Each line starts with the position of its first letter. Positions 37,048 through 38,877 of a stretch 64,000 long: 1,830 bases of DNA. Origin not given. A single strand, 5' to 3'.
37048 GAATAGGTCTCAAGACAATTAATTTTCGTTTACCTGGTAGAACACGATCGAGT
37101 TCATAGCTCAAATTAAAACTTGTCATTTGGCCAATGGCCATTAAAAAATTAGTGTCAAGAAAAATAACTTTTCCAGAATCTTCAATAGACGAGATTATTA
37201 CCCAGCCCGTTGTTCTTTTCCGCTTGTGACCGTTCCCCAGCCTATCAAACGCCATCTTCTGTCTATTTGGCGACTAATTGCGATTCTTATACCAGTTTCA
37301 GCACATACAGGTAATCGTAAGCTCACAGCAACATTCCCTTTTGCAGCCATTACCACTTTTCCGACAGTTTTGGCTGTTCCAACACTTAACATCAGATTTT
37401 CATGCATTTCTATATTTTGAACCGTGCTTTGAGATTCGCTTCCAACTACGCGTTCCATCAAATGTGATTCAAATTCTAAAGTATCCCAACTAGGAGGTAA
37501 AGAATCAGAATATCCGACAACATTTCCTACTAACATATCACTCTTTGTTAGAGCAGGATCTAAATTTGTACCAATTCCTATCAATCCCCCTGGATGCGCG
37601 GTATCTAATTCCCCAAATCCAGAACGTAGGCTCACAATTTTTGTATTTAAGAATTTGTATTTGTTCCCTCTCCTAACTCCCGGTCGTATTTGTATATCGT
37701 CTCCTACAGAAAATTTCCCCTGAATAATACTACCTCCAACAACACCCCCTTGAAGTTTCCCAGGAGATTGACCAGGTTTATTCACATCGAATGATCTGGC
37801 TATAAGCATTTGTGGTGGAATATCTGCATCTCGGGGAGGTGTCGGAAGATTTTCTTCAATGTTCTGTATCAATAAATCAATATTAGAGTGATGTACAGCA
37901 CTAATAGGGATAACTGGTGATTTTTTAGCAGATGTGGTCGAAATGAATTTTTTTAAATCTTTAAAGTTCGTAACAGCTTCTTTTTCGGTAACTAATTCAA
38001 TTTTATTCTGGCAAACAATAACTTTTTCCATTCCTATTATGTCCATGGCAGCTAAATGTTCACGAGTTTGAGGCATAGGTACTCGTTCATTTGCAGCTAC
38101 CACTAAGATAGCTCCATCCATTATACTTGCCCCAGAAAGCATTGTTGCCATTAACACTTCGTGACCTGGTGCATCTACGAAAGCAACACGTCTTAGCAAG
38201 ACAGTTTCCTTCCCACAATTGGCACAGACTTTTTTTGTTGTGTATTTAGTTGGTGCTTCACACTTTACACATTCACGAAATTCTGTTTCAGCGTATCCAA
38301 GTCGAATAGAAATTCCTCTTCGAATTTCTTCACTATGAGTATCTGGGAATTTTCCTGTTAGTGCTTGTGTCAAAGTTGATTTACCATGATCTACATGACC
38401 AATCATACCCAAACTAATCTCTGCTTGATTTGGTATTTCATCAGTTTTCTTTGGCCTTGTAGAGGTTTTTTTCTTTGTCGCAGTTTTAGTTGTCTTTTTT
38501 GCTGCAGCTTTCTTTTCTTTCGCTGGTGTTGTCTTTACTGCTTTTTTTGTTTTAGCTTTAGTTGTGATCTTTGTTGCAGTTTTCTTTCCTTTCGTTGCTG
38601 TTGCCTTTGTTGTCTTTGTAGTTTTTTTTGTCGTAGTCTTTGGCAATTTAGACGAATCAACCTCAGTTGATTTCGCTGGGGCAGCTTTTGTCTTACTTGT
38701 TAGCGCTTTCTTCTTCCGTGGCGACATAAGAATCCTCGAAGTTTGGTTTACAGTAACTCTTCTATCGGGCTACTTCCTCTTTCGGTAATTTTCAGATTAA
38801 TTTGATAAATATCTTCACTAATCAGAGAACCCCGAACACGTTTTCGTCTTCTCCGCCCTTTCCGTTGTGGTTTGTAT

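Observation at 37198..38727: aIF2-gamma with a ~100-residue Lys/Thr/Ala-rich repetitive N-terminal extension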

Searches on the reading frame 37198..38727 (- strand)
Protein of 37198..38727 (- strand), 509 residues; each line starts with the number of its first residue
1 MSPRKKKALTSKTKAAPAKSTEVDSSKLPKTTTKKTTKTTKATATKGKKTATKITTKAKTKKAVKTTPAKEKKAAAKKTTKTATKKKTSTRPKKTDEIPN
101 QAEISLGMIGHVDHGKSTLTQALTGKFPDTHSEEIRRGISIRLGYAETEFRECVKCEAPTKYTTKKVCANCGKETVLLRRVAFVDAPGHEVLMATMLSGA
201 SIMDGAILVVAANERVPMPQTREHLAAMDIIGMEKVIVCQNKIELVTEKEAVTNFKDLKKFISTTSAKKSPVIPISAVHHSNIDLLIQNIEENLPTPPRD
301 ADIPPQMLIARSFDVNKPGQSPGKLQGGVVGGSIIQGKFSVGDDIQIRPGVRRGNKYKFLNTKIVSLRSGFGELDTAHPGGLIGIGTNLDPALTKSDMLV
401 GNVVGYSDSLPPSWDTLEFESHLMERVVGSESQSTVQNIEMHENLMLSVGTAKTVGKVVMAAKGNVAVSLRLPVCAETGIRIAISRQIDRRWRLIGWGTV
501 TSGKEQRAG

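Call 6: search_protein_families(library=pfam, proteins=[window:37198-38727:-])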
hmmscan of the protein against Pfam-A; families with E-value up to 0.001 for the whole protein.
window:37198-38727:- (509 aa): 3 families
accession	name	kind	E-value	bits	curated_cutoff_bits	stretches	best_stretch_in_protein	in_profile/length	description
PF09173.17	eIF2_C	-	6.7e-31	106.8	22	1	416-500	2-86/86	Initiation factor eIF2 gamma, C terminal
PF00009.33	GTP_EFTU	-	3.8e-29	102.1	26.5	1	105-295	5-187/188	Elongation factor Tu GTP binding domain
PF03144.31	GTP_EFTU_D2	-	2.9e-08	34.5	30.3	1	327-401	1-69/73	Elongation factor Tu domain 2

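Call 7: search_protein_families(library=ncbifam, proteins=[window:37198-38727:-])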
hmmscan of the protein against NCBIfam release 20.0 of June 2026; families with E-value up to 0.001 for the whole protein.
window:37198-38727:- (509 aa): 29 families (the best 25 are shown)
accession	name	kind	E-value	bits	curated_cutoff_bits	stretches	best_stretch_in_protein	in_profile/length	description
NF003077.0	PRK04000.1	equivalog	1.2e-181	604.3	315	1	100-501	6-411/412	translation initiation factor IF-2 subunit gamma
TIGR03680.1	eif2g_arch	equivalog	9.6e-180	598.1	514.5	1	100-500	2-406/407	translation initiation factor IF-2 subunit gamma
TIGR00475.1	selB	equivalog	9.4e-38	130.2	242.25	2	179-349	50-213/581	selenocysteine-specific translation elongation factor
NF009373.0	PRK12736.1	subfamily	1.4e-30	106.4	452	1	101-485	10-378/394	elongation factor Tu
TIGR00485.1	EF-Tu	equivalog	1.5e-30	106.3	522.4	1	101-500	10-389/394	elongation factor Tu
NF000766.0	PRK00049.1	subfamily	8.7e-30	103.8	449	1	101-484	10-379/396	elongation factor Tu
NF009372.0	PRK12735.1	subfamily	2e-29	102.6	479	1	101-484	10-379/396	elongation factor Tu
NF008969.0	PRK12317.1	subfamily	1.4e-25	89.8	502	1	102-415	6-318/426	elongation factor 1-alpha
TIGR00483.1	EF-1_alpha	equivalog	1.1e-19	70.3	540.1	1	102-289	6-201/427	translation elongation factor EF-1 subunit alpha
TIGR00231.1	small_GTP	domain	7.5e-13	48.6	42.5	1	103-291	3-163/164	GTP-binding protein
TIGR02034.1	CysN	subfamily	9.2e-13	48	336.1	1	180-283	81-185/406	sulfate adenylyltransferase, large subunit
NF003478.0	PRK05124.1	equivalog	2.5e-12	46.1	590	1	180-283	108-212/475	sulfate adenylyltransferase subunit CysN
NF004035.0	PRK05506.1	subfamily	7.5e-12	44.3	715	1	180-283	105-209/632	bifunctional sulfate adenylyltransferase subunit 1/adenylylsulfate kinase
TIGR00487.1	IF-2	equivalog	2.9e-10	39.5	424.4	1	180-290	136-245/587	translation initiation factor IF-2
TIGR01393.1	lepA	equivalog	3.7e-09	35.5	533.9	1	106-347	6-224/595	translation elongation factor 4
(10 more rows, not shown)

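Call 9: find_homologous_proteins(query=window:37198-38727:-, max_evalue=1e-50)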
Query window:37198-38727:- (509 aa): 7988 proteins with E <= 1e-50 among 8000 candidates; the best 120 are listed.
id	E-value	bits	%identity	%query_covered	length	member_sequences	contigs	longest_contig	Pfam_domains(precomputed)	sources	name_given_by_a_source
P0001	1.2e-278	943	94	94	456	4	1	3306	PF09173.18,PF00009.34,PF03144.32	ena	-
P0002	1.4e-277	939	93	81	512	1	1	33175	PF09173.18,PF00009.34,PF03144.32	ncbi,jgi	ncbi:MAG: translation initiation factor IF-2 subunit gamma [Candidatus Hodarchaeales archaeon]|jgi:t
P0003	2.4e-276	935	93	81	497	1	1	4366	PF09173.18,PF00009.34,PF03144.32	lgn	-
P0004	5.5e-276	934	95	81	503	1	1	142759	PF09173.18,PF00009.34,PF03144.32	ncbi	-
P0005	8.6e-273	923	83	100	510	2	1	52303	PF09173.18,PF00009.34,PF03144.32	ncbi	-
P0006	2.5e-272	922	95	81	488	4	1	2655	PF09173.18,PF00009.34,PF03144.32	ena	-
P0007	6.5e-244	828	85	82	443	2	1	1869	PF09173.18,PF00009.34,PF03144.32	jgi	jgi:translation initiation factor 2 subunit 3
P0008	4.4e-243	825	87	81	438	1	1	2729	PF09173.18,PF00009.34,PF03144.32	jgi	jgi:translation initiation factor 2 subunit 3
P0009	5.6e-237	805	83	82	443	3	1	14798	PF09173.18,PF00009.34,PF03144.32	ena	-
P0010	2.9e-233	793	83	81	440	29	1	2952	PF09173.18,PF00009.34,PF03144.32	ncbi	-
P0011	1.3e-226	771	78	85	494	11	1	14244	PF09173.18,PF00009.34,PF03144.32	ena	-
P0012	4.8e-226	769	81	81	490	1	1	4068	PF09173.18,PF00009.34,PF03144.32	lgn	-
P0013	1.4e-225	768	74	91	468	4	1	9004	PF09173.18,PF00009.34,PF03144.32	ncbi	ncbi:MAG: translation initiation factor IF-2 subunit gamma, partial [Candidatus Hodarchaeales archae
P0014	5.9e-224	762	82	81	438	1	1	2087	PF09173.18,PF00009.34,PF03144.32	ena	-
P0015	3.8e-223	760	78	81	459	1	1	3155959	PF09173.18,PF00009.34,PF03144.32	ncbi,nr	ncbi:MAG: translation initiation factor IF-2 subunit gamma [Candidatus Heimdallarchaeota archaeon]|n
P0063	1.8e-155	536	58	79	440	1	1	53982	PF09173.18,PF00009.34,PF03144.32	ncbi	-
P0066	4.5e-154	532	57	79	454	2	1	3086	PF09173.18,PF00009.34,PF03144.32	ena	-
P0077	3.8e-151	522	56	80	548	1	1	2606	PF09173.18,PF00009.34,PF03144.32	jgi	jgi:translation initiation factor 2 subunit 3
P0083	2.8e-149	516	56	79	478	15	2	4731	PF09173.18,PF00009.34,PF03144.32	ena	-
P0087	5.5e-149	515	54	83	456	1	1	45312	PF09173.18,PF00009.34,PF03144.32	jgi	jgi:translation initiation factor 2 subunit 3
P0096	1.4e-147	510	56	79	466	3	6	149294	PF09173.18,PF00009.34,PF03144.32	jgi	-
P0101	2.7e-147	510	54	89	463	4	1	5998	PF09173.18,PF00009.34,PF03144.32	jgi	jgi:translation initiation factor 2 subunit 3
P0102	2.7e-147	510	53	84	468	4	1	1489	PF09173.18,PF00009.34,PF03144.32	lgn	-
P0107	4.6e-147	509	55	78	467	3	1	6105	PF09173.18,PF00009.34,PF03144.32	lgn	-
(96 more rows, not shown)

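Call 10: find_related_loci(query=window:37198-38727:-, collection=genome_contigs, flank=3000)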
Query window:37198-38727:- (509 aa) in genome_contigs; peptide patterns used: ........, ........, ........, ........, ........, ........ (x = any residue, [..] = any of these).
599 stretches matched a pattern (row limit reached: there are more); 12 encode a relative of the query (tblastn E <= 1e-3); 12 distinct loci.
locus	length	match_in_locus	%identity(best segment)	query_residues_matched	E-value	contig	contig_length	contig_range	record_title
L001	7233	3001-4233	95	99-509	0e+0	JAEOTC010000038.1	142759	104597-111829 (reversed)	MAG: Candidatus Hodarchaeota archaeon isolate YT1_021 k127_4300453, whole genome shotgun sequence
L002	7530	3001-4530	83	1-509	0e+0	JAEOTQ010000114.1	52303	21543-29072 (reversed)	MAG: Candidatus Hodarchaeota archaeon isolate YT2_065 k127_24160315, whole genome shotgun sequence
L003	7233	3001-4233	78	97-507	0e+0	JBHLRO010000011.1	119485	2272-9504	MAG: Candidatus Thorarchaeota archaeon isolate TM1M.79 TM1M.79@328, whole genome shotgun sequence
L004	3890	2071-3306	78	97-507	0e+0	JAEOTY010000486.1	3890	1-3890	MAG: Candidatus Hodarchaeota archaeon isolate YT5_056 k127_78774257, whole genome shotgun sequence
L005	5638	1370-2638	46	68-503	2e-119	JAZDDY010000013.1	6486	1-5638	MAG: Candidatus Iainarchaeum archaeon isolate MEGAHIT-group-0.114 k141_20350658, whole genome shotgun sequence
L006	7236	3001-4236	94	98-509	0e+0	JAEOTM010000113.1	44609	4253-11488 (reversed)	MAG: Candidatus Hodarchaeota archaeon isolate YT2_004 k127_27412505, whole genome shotgun sequence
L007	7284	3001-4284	26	65-508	7e-29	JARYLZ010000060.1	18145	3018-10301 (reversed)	MAG: Bacteroidota bacterium isolate A05DMB-I-19 NODE_60_length_18145_cov_3.922183, whole genome shotgun sequence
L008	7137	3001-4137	27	104-501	4e-28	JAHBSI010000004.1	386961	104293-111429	MAG: Acidobacteria bacterium isolate ACE_ACI4 ACI4_4, whole genome shotgun sequence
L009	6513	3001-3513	29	108-299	6e-10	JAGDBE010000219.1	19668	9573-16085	MAG: Clostridia bacterium isolate RGIG10308 Yak_Rumen.Co__c7173658, whole genome shotgun sequence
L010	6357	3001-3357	29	106-245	6e-8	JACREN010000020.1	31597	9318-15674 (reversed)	MAG: Candidatus Gottesmanbacteria bacterium isolate NC_groundwater_1700_Pr3_B-0.1um_46_16 SR-2_scaffold_141_850977, whol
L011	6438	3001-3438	25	84-244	9e-8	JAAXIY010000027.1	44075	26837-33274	MAG: Rhodobacteraceae bacterium isolate SW22112_bin_29 NODE_361_length_44075_cov_25.629941, whole genome shotgun sequenc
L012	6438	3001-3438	25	84-244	9e-8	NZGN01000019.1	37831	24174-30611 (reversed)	MAG: Marinovum sp. isolate MED682 MHASMcontig_47615, whole genome shotgun sequence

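Call 21: search_solved_structures(query=window:37198-38727:-, max_evalue=1e-40, show_alignments=3)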
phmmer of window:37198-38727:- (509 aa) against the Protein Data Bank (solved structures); distinct sequences matched with E-value up to 1e-40: 26.
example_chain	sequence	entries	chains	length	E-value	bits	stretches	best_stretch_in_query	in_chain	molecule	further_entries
1kk0_A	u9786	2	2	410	1.4e-154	518.6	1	100-500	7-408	eIF2gamma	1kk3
1kjz_A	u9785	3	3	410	1.2e-153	515.5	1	100-500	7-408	eIF2gamma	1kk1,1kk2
2d74_A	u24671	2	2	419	5.5e-153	513.3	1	100-501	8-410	Translation initiation factor 2 gamma subunit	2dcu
1s0u_A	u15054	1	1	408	3.3e-149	500.9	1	99-500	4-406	Translation initiation factor 2 gamma subunit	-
2pmd_A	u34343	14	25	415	3.4e-128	431.6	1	101-500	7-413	Translation initiation factor 2 gamma subunit | Translation initiation factor 2 subunit gamma | aIF2-gamma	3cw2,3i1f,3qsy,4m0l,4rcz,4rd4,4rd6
2aho_A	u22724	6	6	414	3.4e-128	431.6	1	101-500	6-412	Translation initiation factor 2 gamma subunit | Translation initiation factor 2 subunit gamma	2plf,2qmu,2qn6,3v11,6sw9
4qfm_A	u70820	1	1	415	9.1e-128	430.2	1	101-500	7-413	Translation initiation factor 2 subunit gamma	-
6r8t_A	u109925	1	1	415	1.7e-127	429.3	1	101-500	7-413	Translation initiation factor 2 subunit gamma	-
6r8s_A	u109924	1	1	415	3.2e-127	428.4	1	101-500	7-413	Translation initiation factor 2 subunit gamma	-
4rcy_A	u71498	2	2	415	4.5e-127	427.9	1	101-500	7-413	Translation initiation factor 2 subunit gamma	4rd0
4nbs_A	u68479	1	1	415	5.8e-127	427.5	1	101-500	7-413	Translation initiation factor 2 subunit gamma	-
4rd1_A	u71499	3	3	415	8.5e-127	427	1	101-500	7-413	Translation initiation factor 2 subunit gamma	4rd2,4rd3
4qhy_A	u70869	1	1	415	1.5e-126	426.2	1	101-500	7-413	Translation initiation factor 2 subunit gamma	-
4m4s_A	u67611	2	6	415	2.2e-125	422.3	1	101-500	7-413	Translation initiation factor 2 subunit gamma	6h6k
4m2l_A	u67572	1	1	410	8.2e-123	413.9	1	101-500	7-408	Translation initiation factor 2 subunit gamma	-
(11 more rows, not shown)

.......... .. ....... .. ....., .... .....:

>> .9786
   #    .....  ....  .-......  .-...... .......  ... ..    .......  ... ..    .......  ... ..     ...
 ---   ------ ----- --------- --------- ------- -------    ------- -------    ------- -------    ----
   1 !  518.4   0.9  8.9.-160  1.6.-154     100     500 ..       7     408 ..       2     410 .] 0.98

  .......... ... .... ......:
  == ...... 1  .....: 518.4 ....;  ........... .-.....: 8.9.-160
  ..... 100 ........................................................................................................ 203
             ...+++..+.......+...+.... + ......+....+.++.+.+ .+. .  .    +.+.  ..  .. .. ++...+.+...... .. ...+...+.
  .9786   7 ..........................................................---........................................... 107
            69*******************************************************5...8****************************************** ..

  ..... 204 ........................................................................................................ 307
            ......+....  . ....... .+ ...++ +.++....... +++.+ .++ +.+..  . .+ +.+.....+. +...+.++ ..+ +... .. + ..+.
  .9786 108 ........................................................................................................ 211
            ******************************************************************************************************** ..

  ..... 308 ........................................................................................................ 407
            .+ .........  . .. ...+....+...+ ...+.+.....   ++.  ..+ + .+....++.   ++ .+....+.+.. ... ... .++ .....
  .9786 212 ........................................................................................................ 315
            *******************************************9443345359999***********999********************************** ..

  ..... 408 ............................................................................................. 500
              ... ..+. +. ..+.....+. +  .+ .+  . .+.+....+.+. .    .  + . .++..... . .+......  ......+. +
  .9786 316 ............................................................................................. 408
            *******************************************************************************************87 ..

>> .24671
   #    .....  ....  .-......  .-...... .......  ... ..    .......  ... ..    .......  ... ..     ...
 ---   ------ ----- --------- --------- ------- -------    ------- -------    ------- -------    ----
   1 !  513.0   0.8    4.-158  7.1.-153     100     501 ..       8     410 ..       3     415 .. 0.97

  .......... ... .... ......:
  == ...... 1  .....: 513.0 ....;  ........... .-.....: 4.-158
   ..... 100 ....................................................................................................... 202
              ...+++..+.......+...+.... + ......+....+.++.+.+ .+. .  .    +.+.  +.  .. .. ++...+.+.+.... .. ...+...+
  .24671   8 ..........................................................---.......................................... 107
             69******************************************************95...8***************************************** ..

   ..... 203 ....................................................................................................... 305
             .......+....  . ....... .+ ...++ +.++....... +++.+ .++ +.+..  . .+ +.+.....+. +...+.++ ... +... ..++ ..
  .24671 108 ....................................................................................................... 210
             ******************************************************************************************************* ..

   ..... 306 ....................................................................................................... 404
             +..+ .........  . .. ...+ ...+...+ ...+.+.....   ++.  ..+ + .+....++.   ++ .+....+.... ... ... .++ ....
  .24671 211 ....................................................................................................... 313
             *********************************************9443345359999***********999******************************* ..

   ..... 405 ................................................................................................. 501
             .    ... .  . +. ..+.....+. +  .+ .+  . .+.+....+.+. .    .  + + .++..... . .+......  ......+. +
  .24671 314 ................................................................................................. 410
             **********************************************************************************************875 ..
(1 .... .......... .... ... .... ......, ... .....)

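Call 22: list_cluster_members(proteins=[P0077, P0083, P0096, P0102, P0107, P0066, P0087, P0101, P0063, P0011])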
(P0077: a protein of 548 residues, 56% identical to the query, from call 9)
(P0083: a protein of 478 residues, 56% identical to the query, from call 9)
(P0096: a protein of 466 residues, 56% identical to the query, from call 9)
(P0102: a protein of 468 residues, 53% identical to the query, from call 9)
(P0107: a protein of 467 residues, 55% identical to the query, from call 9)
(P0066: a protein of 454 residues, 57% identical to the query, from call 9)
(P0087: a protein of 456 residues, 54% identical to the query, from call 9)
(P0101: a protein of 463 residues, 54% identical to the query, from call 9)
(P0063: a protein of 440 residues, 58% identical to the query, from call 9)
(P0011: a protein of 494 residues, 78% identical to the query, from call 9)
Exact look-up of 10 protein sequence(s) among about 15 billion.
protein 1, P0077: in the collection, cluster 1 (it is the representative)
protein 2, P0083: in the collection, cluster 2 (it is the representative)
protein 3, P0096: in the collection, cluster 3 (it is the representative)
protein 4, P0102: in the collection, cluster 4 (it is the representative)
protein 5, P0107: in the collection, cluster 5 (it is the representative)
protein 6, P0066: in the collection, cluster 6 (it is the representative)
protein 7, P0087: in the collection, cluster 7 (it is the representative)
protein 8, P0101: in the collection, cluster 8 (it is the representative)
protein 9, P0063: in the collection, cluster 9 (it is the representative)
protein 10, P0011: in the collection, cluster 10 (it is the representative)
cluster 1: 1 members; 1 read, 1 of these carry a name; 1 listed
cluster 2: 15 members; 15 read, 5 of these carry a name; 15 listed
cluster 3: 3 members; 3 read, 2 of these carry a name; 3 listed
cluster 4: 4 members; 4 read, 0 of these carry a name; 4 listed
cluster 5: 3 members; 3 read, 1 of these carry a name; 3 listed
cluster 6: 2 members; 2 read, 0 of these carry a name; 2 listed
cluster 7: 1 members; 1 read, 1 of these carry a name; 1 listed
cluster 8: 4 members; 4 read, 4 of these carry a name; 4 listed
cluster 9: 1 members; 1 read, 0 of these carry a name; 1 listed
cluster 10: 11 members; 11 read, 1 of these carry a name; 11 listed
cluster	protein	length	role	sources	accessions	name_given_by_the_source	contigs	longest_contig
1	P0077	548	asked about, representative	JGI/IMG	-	translation initiation factor 2 subunit 3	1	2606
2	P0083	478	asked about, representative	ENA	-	-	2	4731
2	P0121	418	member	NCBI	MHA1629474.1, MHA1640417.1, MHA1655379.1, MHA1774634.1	MAG: translation initiation factor IF-2 subunit gamma [Candidatus Heimdallarchaeota ...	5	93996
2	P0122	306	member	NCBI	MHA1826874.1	MAG: translation initiation factor IF-2 subunit gamma, partial [Candidatus ...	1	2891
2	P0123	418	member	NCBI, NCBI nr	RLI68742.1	MAG: translation initiation factor IF-2 subunit gamma [Candidatus Gerdarchaeota archaeon]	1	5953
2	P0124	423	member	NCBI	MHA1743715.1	MAG: translation initiation factor IF-2 subunit gamma [Candidatus Heimdallarchaeota ...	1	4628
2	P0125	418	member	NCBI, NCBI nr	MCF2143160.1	MAG: translation initiation factor IF-2 subunit gamma [Candidatus Heimdallarchaeota ... | translation initiation factor IF-2 subunit gamma [Candidatus Heimdallarchaeota archaeon]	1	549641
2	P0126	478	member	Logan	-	-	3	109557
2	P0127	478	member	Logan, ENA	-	-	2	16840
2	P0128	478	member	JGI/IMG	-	-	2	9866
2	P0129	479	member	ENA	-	-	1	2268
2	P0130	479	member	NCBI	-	-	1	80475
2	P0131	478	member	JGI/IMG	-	-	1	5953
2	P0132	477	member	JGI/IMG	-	-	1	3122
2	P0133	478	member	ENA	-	-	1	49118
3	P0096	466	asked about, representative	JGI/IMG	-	-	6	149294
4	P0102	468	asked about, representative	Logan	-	-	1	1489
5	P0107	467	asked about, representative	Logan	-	-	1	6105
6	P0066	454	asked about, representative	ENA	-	-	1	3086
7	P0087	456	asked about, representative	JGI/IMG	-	translation initiation factor 2 subunit 3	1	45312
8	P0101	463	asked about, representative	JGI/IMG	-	translation initiation factor 2 subunit 3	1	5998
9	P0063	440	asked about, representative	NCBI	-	-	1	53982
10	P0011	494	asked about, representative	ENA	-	-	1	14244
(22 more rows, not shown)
